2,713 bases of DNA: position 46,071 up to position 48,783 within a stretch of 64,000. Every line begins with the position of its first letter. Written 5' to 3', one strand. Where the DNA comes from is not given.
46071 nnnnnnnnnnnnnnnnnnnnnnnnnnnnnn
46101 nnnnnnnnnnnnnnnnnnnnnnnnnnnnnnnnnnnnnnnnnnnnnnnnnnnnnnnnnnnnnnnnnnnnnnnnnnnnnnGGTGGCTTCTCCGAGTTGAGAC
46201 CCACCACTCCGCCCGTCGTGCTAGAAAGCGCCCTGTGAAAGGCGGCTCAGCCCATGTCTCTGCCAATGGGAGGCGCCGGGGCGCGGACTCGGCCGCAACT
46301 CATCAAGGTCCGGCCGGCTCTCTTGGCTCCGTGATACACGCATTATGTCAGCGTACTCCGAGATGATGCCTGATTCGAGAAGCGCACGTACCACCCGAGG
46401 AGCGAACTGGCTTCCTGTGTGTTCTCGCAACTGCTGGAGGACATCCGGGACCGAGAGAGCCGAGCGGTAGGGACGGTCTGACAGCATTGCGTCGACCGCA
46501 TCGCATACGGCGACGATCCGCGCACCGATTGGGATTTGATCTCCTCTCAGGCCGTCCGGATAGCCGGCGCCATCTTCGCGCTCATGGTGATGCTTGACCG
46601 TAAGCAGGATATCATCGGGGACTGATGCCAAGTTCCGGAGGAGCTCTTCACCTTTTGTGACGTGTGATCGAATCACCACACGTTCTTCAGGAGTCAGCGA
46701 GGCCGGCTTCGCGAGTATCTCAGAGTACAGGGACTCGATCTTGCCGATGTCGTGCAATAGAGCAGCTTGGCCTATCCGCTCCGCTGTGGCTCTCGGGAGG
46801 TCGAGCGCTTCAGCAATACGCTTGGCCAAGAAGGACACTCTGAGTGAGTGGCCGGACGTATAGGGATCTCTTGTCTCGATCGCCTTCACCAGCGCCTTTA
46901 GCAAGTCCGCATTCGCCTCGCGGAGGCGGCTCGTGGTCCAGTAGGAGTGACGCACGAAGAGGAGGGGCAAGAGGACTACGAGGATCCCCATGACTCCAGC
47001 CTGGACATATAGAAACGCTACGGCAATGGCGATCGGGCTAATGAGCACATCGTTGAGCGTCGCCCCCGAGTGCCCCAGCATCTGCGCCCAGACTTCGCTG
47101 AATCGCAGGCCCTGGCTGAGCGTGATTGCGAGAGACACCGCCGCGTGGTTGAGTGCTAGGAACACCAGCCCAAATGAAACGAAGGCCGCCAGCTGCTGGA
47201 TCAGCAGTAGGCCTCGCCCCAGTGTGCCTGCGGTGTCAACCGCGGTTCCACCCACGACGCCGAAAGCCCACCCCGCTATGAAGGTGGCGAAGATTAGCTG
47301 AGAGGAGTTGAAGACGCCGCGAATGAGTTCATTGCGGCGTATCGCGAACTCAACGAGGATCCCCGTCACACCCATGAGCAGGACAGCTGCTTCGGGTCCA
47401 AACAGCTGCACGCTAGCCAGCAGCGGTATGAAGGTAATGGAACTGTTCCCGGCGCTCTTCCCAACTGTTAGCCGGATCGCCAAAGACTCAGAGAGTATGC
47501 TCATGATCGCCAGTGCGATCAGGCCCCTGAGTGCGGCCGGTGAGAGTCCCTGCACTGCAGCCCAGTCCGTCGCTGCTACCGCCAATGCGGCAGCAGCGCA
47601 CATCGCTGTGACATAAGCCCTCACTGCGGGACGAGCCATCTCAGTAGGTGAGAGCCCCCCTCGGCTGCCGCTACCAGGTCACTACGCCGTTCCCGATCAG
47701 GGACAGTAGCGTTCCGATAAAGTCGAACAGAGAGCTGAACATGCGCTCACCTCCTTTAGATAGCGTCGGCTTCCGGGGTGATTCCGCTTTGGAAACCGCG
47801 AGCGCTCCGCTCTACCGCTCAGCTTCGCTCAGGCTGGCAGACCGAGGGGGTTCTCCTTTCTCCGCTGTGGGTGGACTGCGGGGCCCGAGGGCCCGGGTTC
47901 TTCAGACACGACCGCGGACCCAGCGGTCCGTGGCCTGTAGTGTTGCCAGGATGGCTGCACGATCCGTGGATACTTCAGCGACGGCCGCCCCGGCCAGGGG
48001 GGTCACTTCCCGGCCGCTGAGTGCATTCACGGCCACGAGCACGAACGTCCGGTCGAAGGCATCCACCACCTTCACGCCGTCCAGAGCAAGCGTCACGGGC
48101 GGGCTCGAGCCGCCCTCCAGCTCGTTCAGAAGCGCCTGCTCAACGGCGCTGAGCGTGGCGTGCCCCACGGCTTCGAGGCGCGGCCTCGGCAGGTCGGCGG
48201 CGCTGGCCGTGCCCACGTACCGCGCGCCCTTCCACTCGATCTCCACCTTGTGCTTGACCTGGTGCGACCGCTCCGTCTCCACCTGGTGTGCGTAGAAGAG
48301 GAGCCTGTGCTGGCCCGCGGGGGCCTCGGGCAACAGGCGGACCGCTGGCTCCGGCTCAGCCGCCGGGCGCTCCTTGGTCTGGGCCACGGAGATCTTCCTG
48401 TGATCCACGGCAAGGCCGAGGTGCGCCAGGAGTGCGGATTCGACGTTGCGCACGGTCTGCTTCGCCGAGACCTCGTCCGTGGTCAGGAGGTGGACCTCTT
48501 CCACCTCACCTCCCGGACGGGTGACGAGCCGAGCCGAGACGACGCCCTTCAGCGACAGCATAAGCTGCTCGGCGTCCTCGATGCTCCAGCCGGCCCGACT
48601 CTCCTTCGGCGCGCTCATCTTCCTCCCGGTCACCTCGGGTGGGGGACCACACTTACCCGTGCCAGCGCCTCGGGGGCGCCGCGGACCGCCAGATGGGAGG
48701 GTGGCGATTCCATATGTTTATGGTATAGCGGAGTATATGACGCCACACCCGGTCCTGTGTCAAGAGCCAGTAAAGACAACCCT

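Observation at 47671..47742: Unannotated 23-codon hydrophobic micro-ORF with a near-perfect Shine-Dalgarno immediately upstream of the membrane HD-GYP gene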

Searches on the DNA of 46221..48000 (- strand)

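Call 19: search_rna_families(source=window, start=47550, end=48000, threshold=evalue, max_evalue=10, show_alignments=3)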
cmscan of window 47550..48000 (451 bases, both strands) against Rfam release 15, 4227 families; matches with E-value up to 10: 4.
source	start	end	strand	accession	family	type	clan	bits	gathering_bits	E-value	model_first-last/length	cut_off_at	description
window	47857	47921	-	RF04078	mir-1905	Gene; miRNA;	-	16.6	83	1.9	1-73/73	no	mir-1905 microRNA precursor family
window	47682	47731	+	RF04332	Plastid-rpoB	Cis-reg;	-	15.5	45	4.8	1-49/49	no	Plastid-rpoB 5UTR RNA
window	47908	47965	-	RF02440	SpF59_sRNA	Gene; sRNA;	-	13.9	37.2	6.4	1-54/54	no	Streptococcus sRNA SpF59 (ldcC RNA)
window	47972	48000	+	RF02421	Bp1_684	Gene; sRNA;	-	11.2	44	8.5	1-29/113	3'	Burkholderia sRNA Bp1_Cand684_SIPHT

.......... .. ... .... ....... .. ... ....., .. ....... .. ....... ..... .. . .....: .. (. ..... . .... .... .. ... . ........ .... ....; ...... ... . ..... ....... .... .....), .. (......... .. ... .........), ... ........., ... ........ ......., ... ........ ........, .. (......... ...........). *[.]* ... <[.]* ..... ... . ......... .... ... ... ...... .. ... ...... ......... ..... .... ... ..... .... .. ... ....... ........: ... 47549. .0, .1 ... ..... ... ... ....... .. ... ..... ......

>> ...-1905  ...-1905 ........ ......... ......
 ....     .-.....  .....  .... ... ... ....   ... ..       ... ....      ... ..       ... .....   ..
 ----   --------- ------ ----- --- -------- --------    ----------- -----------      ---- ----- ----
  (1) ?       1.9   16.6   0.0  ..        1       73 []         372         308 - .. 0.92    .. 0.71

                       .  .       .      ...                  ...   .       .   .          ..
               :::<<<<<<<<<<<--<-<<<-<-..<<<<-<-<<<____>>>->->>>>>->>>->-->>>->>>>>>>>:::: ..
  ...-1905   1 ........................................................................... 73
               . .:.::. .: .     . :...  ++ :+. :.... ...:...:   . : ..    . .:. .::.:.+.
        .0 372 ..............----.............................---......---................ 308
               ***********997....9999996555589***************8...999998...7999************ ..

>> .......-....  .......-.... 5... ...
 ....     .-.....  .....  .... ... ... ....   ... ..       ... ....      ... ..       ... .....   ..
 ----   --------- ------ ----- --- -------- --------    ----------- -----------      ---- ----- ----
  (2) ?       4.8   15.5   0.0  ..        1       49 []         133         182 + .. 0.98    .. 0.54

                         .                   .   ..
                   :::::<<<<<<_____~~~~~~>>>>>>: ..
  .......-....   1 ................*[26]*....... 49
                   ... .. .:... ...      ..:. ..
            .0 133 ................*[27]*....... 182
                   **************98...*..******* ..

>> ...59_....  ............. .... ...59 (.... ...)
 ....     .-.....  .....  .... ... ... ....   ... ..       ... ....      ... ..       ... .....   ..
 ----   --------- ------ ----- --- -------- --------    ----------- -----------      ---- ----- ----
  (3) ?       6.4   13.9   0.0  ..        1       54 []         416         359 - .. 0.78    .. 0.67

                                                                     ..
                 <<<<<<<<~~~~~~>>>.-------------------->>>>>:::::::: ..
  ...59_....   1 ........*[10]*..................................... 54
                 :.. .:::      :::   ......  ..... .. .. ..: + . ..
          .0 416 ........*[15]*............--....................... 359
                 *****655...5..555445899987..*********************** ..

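Call 65: search_rna_families(sources=[L001, L002, L003, L085, L099, L106], threshold=gathering)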
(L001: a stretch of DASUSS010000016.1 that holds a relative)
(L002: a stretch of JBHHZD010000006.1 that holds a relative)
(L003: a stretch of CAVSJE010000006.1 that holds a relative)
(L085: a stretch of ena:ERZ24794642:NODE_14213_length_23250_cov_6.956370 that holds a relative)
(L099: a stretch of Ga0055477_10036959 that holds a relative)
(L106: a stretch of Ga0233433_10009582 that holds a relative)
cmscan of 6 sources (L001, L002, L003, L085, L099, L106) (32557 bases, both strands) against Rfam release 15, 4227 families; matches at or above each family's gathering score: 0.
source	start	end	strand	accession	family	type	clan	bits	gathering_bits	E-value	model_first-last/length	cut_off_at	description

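Call 83: build_rna_model(alignment_id=A6, structure=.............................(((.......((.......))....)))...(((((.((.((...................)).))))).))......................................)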
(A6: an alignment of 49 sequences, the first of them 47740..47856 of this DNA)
Model R1 built from alignment A6 (49 sequences, 139 columns); structure: as given.
model positions 112; base pairs 14; branch points 1; effective number of sequences 1.65; information 0.59 bits per position. Calibrated on 0.2 Mb of random sequence (short: E-values are rough).
structure used (alignment columns):
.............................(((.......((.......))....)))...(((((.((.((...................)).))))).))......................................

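Call 84: search_with_rna_model(model_id=R1, sources=[window, L001, L002, L003, L004, L005, L006, L007, L008, L009, L010, L011, L012, L013, L014, L015, L016, L017, L018, L019, L020, L021, L022, L023, L024, L025, L026, L027, L028, L029, L030, L031, L032, L033, L034, L035, L036, L037, L038, L039, L040, L090, L096, L100, L105, L109, L111, L113, L115, L119, L128, L135, L145, L141, L088, L114, L118, L151, L152, L153, L154, L155, L156], max_evalue=1, show_alignments=0)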
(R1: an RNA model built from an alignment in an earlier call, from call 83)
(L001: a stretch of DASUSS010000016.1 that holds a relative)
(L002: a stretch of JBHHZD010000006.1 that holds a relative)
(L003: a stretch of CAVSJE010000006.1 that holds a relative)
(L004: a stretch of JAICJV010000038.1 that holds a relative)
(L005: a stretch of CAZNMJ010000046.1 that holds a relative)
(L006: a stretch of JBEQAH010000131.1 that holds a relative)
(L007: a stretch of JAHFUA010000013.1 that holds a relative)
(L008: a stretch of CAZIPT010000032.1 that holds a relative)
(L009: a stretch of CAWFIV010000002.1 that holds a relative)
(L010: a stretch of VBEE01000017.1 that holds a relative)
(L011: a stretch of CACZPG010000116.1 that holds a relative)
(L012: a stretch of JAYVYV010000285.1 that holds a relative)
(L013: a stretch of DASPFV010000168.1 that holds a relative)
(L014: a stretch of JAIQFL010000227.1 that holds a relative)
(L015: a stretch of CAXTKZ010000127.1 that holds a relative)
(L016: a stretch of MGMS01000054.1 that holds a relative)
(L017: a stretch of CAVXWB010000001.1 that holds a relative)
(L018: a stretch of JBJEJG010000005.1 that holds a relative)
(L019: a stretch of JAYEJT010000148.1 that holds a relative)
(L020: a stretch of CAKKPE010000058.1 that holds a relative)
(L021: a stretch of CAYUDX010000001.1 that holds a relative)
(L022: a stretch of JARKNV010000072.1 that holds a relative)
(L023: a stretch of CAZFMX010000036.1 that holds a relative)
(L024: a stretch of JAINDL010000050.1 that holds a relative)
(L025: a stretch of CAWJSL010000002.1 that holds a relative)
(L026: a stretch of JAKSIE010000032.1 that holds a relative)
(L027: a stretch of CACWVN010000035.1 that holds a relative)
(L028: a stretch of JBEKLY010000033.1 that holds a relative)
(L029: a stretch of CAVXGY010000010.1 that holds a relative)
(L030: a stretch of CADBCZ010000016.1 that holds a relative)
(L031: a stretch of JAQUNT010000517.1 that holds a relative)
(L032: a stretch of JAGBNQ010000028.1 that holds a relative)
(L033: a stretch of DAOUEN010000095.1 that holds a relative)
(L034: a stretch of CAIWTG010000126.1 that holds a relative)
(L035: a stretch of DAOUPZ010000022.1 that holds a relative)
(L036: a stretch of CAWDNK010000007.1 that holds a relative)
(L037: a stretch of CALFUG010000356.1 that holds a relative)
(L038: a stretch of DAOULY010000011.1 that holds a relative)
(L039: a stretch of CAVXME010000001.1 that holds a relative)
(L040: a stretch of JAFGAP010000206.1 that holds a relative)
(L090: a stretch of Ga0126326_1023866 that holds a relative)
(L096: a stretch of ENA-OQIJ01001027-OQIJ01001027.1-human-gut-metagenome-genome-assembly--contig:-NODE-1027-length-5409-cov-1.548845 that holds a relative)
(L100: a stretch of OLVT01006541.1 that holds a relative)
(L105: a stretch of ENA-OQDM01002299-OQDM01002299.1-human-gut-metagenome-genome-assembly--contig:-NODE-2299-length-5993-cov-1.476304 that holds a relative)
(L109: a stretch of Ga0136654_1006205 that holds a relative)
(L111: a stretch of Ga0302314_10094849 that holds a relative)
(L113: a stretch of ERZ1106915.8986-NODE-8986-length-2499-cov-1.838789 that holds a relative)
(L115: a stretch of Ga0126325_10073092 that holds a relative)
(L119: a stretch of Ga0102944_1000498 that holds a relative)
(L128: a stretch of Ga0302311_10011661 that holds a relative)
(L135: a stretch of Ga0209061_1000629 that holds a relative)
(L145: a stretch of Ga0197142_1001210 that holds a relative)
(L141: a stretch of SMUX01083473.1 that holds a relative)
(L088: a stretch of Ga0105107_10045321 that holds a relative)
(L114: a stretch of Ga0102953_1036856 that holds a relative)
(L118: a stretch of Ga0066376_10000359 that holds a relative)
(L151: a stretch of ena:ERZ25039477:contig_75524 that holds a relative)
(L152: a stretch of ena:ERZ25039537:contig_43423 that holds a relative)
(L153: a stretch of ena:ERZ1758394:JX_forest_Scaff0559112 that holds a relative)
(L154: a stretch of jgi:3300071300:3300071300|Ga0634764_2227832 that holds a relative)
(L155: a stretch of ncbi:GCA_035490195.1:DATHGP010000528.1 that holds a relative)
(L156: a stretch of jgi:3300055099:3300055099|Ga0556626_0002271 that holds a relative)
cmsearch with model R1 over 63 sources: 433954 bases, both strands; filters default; matches with E-value up to 1: 30.
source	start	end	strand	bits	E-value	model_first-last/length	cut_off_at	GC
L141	536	646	-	116.4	2.3e-27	1-112/112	no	0.61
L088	2934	3047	+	113.2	1.5e-26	1-112/112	no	0.6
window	47740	47856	-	108.8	2e-25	1-112/112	no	0.63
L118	25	139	-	107.7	3.8e-25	1-112/112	no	0.62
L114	56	170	-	104.9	2e-24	1-112/112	no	0.64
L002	2651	2769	+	38.5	1.8e-07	1-112/112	no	0.55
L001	2685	2781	+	27.9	9.2e-05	1-112/112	no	0.6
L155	1413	1535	+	22.9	0.0017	1-112/112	no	0.56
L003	2670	2802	+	21.1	0.0049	1-112/112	no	0.55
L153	2268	2394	+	20.9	0.0056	1-112/112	no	0.59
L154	2264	2380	+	20.7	0.0061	1-112/112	no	0.58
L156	2281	2409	+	20.7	0.0063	1-112/112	no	0.57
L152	2079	2214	+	19.1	0.016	1-112/112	no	0.57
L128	7634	7736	-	19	0.017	1-112/112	no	0.61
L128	8182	8284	+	17.9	0.032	1-112/112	no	0.59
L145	9684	9809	+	17.1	0.052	1-112/112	no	0.6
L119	10345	10446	-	17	0.056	1-112/112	no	0.51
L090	2428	2528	-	16.3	0.08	1-112/112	no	0.57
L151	2279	2406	+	15.7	0.12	1-112/112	no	0.59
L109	2270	2370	-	15.4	0.14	1-112/112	no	0.56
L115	750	850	-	15.4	0.14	1-112/112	no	0.56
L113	1822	1935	-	14.9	0.18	1-112/112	no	0.65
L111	1424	1526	-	14.7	0.21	1-112/112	no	0.61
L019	2408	2507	+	14.5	0.24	1-112/112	no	0.47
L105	417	530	+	14.2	0.29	1-112/112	no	0.61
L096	2244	2357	+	13.5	0.43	1-112/112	no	0.62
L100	4153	4266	-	13.5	0.43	1-112/112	no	0.62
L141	421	506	+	13.5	0.44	1-112/112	no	0.48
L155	1101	1171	+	12.9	0.62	25-91/112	no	0.56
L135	9299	9404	+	12.1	0.96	1-112/112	no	0.73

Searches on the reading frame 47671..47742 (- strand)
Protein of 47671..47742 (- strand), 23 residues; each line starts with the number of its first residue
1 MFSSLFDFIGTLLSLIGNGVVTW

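Call 6: search_protein_families(library=pfam, proteins=[window:47671-47742:-], max_evalue=0.01)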
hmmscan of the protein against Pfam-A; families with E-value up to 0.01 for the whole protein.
window:47671-47742:- (23 aa): 0 families

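Call 37: search_protein_families(library=ncbifam, proteins=[window:47671-47742:-], max_evalue=0.1)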
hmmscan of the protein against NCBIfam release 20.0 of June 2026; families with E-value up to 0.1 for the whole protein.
window:47671-47742:- (23 aa): 0 families

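Call 41: list_cluster_members(proteins=[window:47674-47742:-, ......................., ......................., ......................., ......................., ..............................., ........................, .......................])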
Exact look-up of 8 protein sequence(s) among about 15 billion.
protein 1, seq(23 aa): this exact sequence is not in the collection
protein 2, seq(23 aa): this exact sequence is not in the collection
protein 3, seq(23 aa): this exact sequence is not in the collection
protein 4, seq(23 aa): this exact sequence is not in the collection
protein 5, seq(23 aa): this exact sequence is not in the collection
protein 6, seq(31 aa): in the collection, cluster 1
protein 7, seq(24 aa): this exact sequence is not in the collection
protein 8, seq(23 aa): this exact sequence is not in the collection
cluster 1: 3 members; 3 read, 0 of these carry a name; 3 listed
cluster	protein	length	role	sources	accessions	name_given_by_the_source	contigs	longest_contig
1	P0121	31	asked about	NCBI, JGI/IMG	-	-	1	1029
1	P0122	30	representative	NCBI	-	-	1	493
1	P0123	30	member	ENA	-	-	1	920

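Call 42: search_solved_structures(query=A4, max_evalue=10)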
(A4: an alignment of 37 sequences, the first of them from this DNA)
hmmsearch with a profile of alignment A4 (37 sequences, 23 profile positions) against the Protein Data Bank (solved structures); distinct sequences matched with E-value up to 10: 0.

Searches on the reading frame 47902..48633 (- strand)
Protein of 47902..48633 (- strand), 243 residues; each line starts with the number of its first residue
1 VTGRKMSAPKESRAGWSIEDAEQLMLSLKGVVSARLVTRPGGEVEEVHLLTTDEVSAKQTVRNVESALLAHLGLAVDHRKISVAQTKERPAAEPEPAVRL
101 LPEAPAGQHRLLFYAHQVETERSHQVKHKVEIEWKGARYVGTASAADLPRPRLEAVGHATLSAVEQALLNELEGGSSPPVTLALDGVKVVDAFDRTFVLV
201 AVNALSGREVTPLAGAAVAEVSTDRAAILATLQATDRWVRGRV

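Call 6: search_protein_families(library=pfam, proteins=[window:47902-48633:-], max_evalue=0.01)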
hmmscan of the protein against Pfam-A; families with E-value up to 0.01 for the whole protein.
window:47902-48633:- (243 aa): 0 families

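Call 37: search_protein_families(library=ncbifam, proteins=[window:47902-48633:-], max_evalue=0.1)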
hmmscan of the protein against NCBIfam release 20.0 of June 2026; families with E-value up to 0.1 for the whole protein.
window:47902-48633:- (243 aa): 0 families

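Call 47: find_homologous_proteins(query=window:47902-48633:-, max_evalue=0.001)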
Query window:47902-48633:- (243 aa): 3000 proteins with E <= 0.001 among 7769 candidates; the best 120 are listed.
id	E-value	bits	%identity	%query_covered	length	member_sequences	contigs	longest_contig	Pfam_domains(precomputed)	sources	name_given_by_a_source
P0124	5.1e-142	490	98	98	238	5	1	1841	-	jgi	jgi:hypothetical protein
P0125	3.7e-138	477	95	98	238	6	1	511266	-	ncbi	ncbi:MAG: hypothetical protein ACYC6F_01265 [Longimicrobiales bacterium]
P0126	4.9e-132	457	93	98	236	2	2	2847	-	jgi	jgi:hypothetical protein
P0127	1.5e-131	455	92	98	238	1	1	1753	-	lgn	-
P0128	3.5e-130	451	92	98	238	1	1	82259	-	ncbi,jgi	-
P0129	1.0e-129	449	92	98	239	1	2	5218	-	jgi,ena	-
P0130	5.1e-129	447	89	98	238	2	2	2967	-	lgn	-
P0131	2.1e-128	445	90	98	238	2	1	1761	-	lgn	-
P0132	3.7e-128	444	91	98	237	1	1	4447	-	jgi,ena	jgi:hypothetical protein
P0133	6.5e-128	444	91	98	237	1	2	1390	-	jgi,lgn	-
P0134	6.8e-128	443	89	98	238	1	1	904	-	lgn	-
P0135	7.1e-128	443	90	98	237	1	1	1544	-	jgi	jgi:hypothetical protein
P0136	1.2e-127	443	91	98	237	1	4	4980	-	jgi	jgi:hypothetical protein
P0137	3.7e-126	438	90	98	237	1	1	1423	-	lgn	-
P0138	9.8e-126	436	88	98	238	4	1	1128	-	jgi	-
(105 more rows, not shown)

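Call 57: predict_structure(alignment_id=A5)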
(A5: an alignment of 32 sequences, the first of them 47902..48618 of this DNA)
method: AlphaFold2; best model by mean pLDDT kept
length: 238 residues; sequences in the alignment: 32
mean_pLDDT: 79.9   pTM: 0.56
mean pLDDT of the five models: 79.9, 65.7, 63.4, 59.4, 56.7
residues with pLDDT >= 90: 48; 70-90: 146; 50-70: 25; < 50: 19
segments of 3 or more residues with pLDDT < 50: 1-8, 89-98
pLDDT, mean of each block of 10 residues (from residue 1): 42 82 85 78 87 88 82 88 58 46 77 87 92 92 90 94 74 78 83 87 84 81 90 75
secondary structure, 60 per line:
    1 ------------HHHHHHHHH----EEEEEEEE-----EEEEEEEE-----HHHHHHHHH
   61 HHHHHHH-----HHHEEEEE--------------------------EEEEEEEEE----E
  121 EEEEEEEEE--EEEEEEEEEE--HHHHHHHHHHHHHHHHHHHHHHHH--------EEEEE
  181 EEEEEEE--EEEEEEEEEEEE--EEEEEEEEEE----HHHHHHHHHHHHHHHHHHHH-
elements in order: H13-21 E26-33 E39-46 H52-67 E76-80 E107-115 E120-129 E132-141 H144-167 E176-187 E190-201 E204-213 H218-237

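Call 60: fold_search(model_id=the predicted structure, library=pdb)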
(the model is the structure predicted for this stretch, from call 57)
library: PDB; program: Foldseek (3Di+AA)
matches with E <= 10: 1596; with E <= 0.001: 9
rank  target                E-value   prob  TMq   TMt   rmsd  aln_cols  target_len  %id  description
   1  3fig_B                1.9e-04  1.00  0.36  0.17   4.7       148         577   14  Crystal Structure of Leucine-bound LeuA from Mycobacterium tuberculosis (released 2008-12-23)
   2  3hps_B                2.2e-04  1.00  0.37  0.17   5.2       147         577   15  Crystal structure of Mycobacterium tuberculosis LeuA complexed with ketoisocaproate (KIC) (released 2010-05-19)
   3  3fig_A                2.6e-04  1.00  0.33  0.15   4.8       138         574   14  Crystal Structure of Leucine-bound LeuA from Mycobacterium tuberculosis (released 2008-12-23)
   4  1sr9_B                4.0e-04  1.00  0.33  0.15   5.6       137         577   14  Crystal Structure of LeuA from Mycobacterium tuberculosis (released 2004-05-18)
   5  3f6g_A                4.7e-04  1.00  0.32  0.54   4.7       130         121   15  Crystal structure of the regulatory domain of LiCMS in complexed with isoleucine - type II (released 2009-04-21)
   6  1sr9_A                6.7e-04  1.00  0.30  0.15   6.0       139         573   13  Crystal Structure of LeuA from Mycobacterium tuberculosis (released 2004-05-18)
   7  3hpz_A                7.1e-04  1.00  0.34  0.15   5.3       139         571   14  Crystal structure of Mycobacterium tuberculosis LeuA complexed with bromopyruvate (released 2010-05-19)
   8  3f6g_B                9.0e-04  1.00  0.31  0.54   5.6       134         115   16  Crystal structure of the regulatory domain of LiCMS in complexed with isoleucine - type II (released 2009-04-21)
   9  3hps_A                9.0e-04  1.00  0.31  0.15   5.7       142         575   14  Crystal structure of Mycobacterium tuberculosis LeuA complexed with ketoisocaproate (KIC) (released 2010-05-19)
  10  3f6h_B                1.0e-03  1.00  0.34  0.56   4.9       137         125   14  Crystal structure of the regulatory domain of LiCMS in complexed with isoleucine - type III (released 2009-04-21)
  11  3f6h_A                1.7e-03  1.00  0.31  0.51   5.5       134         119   16  Crystal structure of the regulatory domain of LiCMS in complexed with isoleucine - type III (released 2009-04-21)
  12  8dfv_K                1.8e-03  0.90  0.17  0.16  17.1       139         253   14  Structural Basis of MicroRNA Biogenesis by Dicer-1 and Its Partner Protein Loqs-PB - complex IIa (released 2022-11-16)
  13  3nqz_A                2.4e-03  0.54  0.13  0.16  15.5       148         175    9  Crystal structure of the autoprocessed Vibriolysin MCP-02 with E369A mutation (released 2010-10-06)
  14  6uly_A                3.3e-03  1.00  0.21  0.10   5.0        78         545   17  Adenylation domain of a keto acid-selecting NRPS module bound to keto acyl adenylate space group P212121 (released 2020-02-19)
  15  7vg2_A                4.7e-03  0.75  0.18  0.07  16.0       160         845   11  Cryo-EM structure of Arabidopsis DCL3 in complex with a 40-bp RNA (released 2021-10-27)
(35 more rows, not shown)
